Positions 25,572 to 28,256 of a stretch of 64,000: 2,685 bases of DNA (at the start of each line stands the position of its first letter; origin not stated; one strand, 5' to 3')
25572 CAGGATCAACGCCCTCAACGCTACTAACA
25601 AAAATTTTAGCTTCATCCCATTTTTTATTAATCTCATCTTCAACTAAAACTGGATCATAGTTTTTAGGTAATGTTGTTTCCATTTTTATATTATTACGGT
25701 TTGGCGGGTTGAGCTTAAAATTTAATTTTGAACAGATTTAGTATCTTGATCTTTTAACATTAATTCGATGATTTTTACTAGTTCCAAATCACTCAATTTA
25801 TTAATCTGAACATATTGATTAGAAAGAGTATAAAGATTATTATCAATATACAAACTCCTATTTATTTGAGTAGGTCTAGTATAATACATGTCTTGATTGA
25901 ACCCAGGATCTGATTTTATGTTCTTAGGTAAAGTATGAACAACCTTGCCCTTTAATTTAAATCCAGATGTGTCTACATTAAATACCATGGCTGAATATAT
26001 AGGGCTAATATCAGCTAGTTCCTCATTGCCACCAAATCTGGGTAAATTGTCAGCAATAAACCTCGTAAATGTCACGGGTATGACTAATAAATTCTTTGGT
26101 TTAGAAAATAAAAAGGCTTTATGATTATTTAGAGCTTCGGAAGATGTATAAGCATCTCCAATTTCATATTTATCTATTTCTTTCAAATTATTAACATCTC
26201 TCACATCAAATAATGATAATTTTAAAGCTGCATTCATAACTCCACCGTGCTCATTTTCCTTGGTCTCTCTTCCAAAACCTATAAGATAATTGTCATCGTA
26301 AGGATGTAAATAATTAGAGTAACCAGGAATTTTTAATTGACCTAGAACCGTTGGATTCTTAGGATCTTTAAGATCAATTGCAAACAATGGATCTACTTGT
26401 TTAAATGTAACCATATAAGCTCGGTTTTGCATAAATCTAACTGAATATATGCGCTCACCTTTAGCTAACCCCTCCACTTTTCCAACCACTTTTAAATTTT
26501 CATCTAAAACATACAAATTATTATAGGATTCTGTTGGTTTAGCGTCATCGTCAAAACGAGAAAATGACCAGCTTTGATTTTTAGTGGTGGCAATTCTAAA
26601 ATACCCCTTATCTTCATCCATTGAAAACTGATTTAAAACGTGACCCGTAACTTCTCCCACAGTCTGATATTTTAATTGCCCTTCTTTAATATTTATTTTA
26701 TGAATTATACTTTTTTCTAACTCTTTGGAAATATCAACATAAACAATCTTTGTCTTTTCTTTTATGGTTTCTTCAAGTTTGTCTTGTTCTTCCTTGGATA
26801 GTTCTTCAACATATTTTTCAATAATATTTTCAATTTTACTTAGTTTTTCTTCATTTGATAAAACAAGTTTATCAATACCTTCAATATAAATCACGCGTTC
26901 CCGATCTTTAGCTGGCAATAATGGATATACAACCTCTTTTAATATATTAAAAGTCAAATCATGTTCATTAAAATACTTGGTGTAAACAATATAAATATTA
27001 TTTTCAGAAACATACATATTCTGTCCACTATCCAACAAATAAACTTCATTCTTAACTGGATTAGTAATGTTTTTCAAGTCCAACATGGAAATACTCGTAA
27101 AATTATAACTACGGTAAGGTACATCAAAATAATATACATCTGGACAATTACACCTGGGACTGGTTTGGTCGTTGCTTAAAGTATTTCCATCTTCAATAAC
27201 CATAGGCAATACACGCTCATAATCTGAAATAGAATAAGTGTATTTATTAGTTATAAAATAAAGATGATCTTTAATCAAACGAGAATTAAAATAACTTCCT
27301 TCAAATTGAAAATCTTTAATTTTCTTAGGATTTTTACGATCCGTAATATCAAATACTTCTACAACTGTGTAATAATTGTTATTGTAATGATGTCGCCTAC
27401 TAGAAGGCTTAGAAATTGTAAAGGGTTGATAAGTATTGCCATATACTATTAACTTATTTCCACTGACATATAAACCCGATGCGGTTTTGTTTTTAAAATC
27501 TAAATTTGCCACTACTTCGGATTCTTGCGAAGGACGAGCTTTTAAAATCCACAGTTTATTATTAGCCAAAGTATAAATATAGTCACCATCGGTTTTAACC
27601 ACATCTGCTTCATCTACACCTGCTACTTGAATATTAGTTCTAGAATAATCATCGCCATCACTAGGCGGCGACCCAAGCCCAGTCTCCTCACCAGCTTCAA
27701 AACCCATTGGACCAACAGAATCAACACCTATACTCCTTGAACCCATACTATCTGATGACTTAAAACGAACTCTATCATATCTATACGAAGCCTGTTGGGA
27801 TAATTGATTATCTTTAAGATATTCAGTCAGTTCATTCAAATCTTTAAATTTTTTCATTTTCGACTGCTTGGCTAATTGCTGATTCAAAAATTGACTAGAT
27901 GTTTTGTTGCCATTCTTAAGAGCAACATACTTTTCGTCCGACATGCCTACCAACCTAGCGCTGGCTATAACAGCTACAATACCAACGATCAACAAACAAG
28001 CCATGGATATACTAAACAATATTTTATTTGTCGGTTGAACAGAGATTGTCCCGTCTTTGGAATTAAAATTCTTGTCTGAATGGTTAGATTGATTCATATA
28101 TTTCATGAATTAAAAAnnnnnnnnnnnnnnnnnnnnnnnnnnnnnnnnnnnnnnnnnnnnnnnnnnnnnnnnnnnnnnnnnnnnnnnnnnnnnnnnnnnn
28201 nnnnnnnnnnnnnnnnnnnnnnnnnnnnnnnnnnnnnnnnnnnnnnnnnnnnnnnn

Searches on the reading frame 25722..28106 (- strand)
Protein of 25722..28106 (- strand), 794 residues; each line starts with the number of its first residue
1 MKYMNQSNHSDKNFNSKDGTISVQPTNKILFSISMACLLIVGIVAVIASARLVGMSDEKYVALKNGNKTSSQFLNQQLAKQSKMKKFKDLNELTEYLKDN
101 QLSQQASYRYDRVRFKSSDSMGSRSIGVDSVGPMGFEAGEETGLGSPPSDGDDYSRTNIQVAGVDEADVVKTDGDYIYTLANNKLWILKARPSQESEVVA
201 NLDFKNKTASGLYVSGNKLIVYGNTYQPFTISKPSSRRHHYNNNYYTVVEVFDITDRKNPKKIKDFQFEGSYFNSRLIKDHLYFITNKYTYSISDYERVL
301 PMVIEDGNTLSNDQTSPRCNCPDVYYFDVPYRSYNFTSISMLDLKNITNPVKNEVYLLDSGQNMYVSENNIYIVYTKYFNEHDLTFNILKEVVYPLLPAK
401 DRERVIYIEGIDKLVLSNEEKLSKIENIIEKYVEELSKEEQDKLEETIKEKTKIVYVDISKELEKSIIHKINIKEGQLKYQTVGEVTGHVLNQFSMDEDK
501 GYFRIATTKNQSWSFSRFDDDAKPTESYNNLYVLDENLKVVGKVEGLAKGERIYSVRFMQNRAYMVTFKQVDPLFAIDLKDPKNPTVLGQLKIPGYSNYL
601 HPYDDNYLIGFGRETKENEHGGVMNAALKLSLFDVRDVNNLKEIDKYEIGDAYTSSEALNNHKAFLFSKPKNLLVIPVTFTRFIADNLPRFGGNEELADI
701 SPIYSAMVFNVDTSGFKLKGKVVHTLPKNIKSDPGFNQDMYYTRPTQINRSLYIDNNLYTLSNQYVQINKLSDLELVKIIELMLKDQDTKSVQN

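Call 57: search_protein_families(library=pfam, proteins=[window:25722-28106:-], max_evalue=0.00001)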
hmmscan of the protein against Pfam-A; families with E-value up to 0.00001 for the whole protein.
window:25722-28106:- (794 aa): 1 family
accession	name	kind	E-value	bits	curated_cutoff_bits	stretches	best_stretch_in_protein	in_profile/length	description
PF09826.15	Beta_propel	-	5.2e-159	530.7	22.4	1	154-774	1-495/495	Beta propeller domain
